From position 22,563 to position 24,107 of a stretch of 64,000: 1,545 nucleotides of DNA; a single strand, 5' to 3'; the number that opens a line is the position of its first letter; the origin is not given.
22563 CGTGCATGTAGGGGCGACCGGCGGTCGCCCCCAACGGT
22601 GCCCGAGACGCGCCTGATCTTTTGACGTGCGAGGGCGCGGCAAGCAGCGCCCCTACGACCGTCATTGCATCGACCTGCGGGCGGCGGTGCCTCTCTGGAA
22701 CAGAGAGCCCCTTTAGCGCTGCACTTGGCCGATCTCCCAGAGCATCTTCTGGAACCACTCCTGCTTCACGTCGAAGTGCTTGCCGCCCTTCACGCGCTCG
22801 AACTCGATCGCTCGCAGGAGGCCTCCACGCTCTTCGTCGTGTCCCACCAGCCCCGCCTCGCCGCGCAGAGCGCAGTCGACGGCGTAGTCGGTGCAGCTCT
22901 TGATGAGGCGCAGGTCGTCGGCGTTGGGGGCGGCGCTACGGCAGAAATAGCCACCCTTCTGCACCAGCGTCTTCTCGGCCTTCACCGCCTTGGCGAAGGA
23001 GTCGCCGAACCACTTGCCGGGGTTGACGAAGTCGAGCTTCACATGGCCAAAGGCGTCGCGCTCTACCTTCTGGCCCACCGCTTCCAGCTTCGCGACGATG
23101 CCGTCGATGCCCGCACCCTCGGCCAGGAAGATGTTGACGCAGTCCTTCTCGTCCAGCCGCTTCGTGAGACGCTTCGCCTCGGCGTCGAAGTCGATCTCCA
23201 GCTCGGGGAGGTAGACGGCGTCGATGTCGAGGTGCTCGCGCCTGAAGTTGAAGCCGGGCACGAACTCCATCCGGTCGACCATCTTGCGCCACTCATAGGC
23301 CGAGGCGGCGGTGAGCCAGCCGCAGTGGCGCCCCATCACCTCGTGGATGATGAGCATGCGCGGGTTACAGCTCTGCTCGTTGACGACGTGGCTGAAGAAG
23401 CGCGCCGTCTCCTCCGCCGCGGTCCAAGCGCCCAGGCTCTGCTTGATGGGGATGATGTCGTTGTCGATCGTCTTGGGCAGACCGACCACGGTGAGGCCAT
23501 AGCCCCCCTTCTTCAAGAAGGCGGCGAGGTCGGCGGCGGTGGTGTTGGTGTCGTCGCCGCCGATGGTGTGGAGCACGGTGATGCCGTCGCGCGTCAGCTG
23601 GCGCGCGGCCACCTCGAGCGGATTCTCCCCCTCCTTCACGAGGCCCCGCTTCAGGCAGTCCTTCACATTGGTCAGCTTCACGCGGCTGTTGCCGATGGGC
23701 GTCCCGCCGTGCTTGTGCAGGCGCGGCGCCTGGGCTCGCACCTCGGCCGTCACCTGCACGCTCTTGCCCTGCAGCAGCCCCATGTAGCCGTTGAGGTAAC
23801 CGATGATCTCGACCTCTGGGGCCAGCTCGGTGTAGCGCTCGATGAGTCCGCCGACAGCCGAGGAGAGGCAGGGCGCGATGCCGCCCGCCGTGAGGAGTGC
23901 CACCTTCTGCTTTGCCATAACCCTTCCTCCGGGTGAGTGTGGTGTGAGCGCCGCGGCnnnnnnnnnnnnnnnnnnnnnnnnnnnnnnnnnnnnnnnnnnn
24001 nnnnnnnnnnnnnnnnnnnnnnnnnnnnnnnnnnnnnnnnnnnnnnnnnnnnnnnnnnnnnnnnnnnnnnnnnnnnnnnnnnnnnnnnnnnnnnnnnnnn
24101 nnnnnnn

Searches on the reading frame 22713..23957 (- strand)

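Call 48: search_protein_families(library=pfam, proteins=[window:22713-23957:-], max_evalue=0.001)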
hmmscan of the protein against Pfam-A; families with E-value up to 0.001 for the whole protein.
window:22713-23957:- (414 aa): 1 family
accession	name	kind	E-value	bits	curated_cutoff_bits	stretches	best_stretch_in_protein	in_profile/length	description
PF00365.25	PFK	-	9.7e-37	127.3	30.9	1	18-307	1-253/277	Phosphofructokinase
